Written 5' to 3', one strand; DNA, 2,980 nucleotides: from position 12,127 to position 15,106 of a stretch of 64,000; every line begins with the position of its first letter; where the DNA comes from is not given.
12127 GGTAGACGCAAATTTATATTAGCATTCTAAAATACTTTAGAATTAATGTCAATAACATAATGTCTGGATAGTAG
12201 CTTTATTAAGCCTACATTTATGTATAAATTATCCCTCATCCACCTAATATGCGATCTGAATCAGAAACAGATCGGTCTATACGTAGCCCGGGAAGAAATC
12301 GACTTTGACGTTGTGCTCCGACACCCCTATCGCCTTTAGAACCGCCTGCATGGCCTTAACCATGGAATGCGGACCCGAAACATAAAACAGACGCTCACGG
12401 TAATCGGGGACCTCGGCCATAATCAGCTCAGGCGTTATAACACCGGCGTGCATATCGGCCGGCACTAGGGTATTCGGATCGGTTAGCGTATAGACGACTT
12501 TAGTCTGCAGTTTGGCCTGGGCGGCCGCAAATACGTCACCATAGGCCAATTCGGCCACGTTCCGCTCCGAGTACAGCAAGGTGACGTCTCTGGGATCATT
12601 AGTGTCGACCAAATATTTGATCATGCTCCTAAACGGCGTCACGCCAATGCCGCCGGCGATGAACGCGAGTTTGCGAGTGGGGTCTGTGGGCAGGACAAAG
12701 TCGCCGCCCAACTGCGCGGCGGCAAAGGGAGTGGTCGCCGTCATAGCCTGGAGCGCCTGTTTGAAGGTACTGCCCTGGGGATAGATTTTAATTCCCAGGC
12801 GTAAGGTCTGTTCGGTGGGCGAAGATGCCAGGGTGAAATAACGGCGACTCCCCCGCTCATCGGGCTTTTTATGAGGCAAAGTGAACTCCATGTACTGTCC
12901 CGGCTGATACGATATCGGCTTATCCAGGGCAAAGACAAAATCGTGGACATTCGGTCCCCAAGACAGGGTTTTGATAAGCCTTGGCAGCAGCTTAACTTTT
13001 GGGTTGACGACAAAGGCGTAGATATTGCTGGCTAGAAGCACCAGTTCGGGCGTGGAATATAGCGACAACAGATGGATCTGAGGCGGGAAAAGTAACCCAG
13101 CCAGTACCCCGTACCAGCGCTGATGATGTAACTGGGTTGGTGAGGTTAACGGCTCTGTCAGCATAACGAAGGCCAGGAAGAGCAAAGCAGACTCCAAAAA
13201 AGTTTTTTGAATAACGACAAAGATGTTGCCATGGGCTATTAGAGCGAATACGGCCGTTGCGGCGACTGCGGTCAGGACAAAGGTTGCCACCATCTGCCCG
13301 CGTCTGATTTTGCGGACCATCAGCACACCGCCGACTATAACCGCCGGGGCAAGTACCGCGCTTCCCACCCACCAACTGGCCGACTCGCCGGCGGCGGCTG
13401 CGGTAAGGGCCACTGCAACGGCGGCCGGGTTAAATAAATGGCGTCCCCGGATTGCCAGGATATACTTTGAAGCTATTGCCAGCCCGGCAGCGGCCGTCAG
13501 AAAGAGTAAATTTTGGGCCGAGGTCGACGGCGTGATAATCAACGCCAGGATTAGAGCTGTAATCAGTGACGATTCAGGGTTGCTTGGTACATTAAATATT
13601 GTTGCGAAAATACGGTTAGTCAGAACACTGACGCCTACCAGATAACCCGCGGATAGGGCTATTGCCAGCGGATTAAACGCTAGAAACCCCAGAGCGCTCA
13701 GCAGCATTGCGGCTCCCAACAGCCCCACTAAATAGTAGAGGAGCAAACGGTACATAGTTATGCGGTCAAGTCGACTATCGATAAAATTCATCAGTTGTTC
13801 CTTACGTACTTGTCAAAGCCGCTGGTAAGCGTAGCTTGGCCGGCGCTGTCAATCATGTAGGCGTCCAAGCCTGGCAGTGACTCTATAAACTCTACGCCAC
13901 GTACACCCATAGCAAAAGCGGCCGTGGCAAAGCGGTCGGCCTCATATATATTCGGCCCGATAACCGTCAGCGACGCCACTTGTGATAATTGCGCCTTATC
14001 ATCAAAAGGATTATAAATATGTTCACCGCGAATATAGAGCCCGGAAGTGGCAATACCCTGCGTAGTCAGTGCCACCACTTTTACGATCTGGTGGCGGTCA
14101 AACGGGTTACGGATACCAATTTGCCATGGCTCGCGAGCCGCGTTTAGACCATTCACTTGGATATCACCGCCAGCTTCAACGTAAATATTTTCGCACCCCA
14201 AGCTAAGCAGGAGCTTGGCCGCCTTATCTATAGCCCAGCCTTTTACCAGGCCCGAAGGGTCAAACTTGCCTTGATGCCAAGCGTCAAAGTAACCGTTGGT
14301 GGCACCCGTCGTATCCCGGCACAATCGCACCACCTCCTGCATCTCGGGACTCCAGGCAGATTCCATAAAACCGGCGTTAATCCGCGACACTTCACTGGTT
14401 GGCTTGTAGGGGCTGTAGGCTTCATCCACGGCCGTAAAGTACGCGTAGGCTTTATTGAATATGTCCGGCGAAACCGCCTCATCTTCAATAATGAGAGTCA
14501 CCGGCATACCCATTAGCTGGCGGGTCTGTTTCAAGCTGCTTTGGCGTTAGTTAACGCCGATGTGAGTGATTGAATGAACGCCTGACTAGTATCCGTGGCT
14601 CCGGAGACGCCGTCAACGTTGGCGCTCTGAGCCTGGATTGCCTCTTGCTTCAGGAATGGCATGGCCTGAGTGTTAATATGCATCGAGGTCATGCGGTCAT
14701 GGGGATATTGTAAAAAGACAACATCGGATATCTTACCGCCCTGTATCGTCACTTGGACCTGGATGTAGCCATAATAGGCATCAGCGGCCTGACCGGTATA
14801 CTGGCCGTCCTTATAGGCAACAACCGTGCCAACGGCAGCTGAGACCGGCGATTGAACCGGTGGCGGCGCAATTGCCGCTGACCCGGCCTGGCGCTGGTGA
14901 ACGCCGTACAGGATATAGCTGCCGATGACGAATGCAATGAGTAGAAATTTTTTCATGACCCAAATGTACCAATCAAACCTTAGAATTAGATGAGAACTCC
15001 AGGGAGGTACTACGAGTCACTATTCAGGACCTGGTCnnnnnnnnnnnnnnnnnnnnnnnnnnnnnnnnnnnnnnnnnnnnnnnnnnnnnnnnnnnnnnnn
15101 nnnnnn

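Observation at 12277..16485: Operon resembling flavin-based extracellular electron transfer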

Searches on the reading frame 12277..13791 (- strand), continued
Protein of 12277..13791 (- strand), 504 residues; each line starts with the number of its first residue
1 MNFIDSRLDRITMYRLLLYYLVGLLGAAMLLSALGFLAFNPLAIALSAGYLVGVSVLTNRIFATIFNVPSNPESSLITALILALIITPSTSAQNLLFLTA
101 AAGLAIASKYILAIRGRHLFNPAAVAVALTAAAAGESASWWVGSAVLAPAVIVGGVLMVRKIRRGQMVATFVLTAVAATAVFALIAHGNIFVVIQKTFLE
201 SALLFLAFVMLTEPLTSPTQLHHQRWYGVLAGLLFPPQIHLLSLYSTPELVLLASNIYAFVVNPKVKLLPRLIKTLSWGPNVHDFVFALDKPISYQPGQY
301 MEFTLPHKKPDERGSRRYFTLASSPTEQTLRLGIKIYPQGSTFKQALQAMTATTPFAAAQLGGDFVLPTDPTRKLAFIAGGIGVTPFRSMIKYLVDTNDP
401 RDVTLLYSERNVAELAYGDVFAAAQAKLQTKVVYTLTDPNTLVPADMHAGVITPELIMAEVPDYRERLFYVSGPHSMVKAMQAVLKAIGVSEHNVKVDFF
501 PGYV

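Call 24: search_solved_structures(query=window:12277-13791:-, max_evalue=0.01, show_alignments=0)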
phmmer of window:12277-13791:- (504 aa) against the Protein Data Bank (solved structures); distinct sequences matched with E-value up to 0.01: 28.
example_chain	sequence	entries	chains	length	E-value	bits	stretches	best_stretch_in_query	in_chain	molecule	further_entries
6o0a_A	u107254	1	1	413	2.3e-11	46.7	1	250-500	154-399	Flavohemoglobin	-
4wqm_A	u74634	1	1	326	5.9e-09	38.7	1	283-485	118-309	Toluene-4-monooxygenase electron transfer component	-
5ogx_A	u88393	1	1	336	5.1e-08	35.6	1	281-491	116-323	Cytochrome P450 reductase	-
1cqx_A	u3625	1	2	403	3.1e-07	33.1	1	293-500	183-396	FLAVOHEMOPROTEIN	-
3ozu_A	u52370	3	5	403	1.1e-06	31.3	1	293-500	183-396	Flavohemoprotein | Flavohemoglobin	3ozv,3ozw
7qty_A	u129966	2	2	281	1.3e-06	31.1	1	362-502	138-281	Na(+)-translocating NADH-quinone reductase subunit F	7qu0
7xk3_F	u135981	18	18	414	1.3e-05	27.8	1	363-503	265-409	Na(+)-translocating NADH-quinone reductase subunit F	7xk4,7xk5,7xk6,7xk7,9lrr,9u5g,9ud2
4u9u_A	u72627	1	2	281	1.4e-05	27.6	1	363-502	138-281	Na(+)-translocating NADH-quinone reductase subunit F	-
8ad4_A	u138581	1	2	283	1.4e-05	27.6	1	363-502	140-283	Na(+)-translocating NADH-quinone reductase subunit F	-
4uaj_A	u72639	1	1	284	1.4e-05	27.6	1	363-502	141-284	Na(+)-translocating NADH-quinone reductase subunit F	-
1krh_A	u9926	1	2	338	2.6e-05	26.7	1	292-495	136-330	Benzoate 1,2-Dioxygenase Reductase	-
8a1t_F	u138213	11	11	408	3.1e-05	26.5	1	363-502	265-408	Na(+)-translocating NADH-quinone reductase subunit F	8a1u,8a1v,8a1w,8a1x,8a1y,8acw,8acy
1tvc_A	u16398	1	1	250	3.7e-05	26.2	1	291-434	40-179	METHANE MONOOXYGENASE COMPONENT C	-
7qu3_A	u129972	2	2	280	5.1e-05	25.8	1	319-502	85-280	Na(+)-translocating NADH-quinone reductase subunit F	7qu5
8ad3_A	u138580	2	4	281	7.4e-05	25.2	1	363-499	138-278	Na(+)-translocating NADH-quinone reductase subunit F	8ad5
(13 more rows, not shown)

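Call 70: find_encoding_contigs(protein=P0023, flank=10000, max_places=2)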
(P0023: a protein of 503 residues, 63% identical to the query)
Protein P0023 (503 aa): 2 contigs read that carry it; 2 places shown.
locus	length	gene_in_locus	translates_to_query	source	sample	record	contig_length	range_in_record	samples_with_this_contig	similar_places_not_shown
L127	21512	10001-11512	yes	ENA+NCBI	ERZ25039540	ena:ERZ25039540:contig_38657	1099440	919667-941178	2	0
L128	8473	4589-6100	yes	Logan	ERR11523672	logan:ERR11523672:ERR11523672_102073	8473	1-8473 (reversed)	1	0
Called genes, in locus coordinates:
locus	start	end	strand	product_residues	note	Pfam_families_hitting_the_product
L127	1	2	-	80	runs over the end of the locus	PF26604:CBU_0592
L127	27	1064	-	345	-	PF00291:PALP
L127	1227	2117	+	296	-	PF00348:polyprenyl_synt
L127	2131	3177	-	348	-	PF01699:Na_Ca_ex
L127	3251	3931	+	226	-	PF11139:SfLAP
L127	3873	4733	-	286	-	PF01256:Carb_kinase, PF08543:Phos_pyr_kin (weak)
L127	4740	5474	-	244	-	PF01061:ABC2_membrane, PF12679:ABC2_membrane_2 (weak), PF12698:ABC2_membrane_3, PF12730:ABC2_membrane_4 (weak)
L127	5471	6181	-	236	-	PF00005:ABC_tran, PF13304:AAA_21 (weak)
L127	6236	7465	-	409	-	PF05977:MFS_3, PF07690:MFS_1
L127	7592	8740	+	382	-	PF01658:Inos-1-P_synth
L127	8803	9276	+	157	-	PF04205:FMN_bind (weak)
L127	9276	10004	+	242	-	PF02424:ApbE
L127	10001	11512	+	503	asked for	PF03116:NQR2_RnfD_RnfE, PF00175:NAD_binding_1, PF08030:NAD_binding_6 (weak)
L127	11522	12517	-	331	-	-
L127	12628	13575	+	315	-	PF00294:PfkB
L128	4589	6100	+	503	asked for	PF03116:NQR2_RnfD_RnfE, PF00175:NAD_binding_1, PF08030:NAD_binding_6 (weak)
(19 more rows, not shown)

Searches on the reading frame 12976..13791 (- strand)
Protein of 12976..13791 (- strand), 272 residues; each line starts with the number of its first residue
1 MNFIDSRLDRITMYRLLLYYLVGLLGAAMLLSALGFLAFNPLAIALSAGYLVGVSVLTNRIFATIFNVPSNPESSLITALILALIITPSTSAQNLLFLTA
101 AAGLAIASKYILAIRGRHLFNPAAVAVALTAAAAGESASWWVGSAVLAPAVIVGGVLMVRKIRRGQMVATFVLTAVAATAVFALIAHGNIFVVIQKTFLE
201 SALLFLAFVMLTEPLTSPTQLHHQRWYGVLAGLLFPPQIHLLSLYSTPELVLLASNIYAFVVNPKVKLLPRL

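Call 51: search_solved_structures(query=A2, max_evalue=1, show_alignments=3)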
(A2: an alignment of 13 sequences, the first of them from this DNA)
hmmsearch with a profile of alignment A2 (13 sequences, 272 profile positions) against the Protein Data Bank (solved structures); distinct sequences matched with E-value up to 1: 1.
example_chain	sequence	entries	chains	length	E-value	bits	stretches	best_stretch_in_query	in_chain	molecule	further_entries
8ahx_D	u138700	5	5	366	0.00017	24.4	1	150-235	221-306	Ion-translocating oxidoreductase complex subunit D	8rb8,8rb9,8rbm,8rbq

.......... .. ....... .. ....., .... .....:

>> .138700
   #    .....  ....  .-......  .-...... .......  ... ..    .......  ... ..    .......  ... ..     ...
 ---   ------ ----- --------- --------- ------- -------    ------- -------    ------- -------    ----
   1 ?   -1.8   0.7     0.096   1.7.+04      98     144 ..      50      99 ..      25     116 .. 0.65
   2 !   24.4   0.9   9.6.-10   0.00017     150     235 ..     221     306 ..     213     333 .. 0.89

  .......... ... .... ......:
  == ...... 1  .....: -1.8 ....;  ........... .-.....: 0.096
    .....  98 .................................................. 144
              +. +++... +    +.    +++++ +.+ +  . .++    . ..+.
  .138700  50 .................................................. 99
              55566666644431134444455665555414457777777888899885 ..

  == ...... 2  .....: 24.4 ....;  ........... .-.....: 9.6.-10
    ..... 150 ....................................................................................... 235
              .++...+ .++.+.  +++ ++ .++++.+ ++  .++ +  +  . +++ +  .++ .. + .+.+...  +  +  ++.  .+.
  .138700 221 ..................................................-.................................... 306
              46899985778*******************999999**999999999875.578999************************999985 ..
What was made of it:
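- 12988..13791 (-): NqrB/RnfD-like membrane domain of the fusion protein (about residues 1-268). About 10 TM helices, N-in and C-in. It lacks the periplasmic loop that carries the flavinylated Thr in RnfD/NqrB. RnfD of 8ahx (call 51).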

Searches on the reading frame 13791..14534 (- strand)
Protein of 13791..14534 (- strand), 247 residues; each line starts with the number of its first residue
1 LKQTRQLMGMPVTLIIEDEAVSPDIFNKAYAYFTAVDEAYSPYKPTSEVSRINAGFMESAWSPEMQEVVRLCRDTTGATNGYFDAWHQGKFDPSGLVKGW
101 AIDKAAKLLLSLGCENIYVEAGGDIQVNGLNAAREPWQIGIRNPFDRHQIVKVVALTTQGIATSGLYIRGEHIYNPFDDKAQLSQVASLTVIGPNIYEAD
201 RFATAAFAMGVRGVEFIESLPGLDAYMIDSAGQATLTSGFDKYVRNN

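Call 3: search_protein_families(library=pfam, proteins=[window:13791-14534:-], max_evalue=0.01)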
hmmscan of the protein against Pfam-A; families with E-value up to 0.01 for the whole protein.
window:13791-14534:- (247 aa): 1 family
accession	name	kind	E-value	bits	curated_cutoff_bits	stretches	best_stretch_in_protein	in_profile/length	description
PF02424.20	ApbE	-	4.6e-39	135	25.6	2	90-227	125-266/266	ApbE family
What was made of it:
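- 13791..14534 (-): ApbE-family FAD:protein FMN transferase, 247 aa, with no signal peptide or lipobox. The TTG start overlaps the FMN_bind stop by 4 nt. Pfam ApbE, 135 bits (call 3).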

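Call 4: search_protein_families(library=ncbifam, proteins=[window:13791-14534:-], max_evalue=0.01)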
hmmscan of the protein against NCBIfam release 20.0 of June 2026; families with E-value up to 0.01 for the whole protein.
window:13791-14534:- (247 aa): 1 family
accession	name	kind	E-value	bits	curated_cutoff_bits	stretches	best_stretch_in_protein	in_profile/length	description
NF007774.0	PRK10461.1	equivalog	6.4e-17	61.5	498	1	92-234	182-333/351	FAD:protein FMN transferase ApbE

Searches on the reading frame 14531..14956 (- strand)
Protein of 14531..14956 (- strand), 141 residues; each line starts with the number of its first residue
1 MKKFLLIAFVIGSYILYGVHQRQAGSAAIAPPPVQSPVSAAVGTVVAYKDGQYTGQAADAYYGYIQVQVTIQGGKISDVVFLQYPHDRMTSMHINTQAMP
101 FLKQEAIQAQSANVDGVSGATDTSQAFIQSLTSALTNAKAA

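Call 3: search_protein_families(library=pfam, proteins=[window:14531-14956:-], max_evalue=0.01)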
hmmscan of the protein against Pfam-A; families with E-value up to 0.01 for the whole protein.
window:14531-14956:- (141 aa): 1 family
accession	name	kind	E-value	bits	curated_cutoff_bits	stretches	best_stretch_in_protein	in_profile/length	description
PF04205.19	FMN_bind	-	2.7e-10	41.2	22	1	61-135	2-76/77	FMN-binding domain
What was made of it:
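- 14531..14956 (-): NqrC/RnfG-like FMN_bind subunit, 141 aa. N-terminal MKK + TM anchor, then a Pro/Ser/Ala-rich linker, then the FMN-binding domain. Pfam FMN_bind (call 3).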

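Call 4: search_protein_families(library=ncbifam, proteins=[window:14531-14956:-], max_evalue=0.01)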
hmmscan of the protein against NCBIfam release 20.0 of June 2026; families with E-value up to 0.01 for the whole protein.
window:14531-14956:- (141 aa): 1 family
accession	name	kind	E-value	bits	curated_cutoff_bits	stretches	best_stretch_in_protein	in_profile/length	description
NF041941.1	lipo_FMN_PplA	exception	0.0013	18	325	0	99-138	246-286/302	extracellular electron transfer flavoprotein PplA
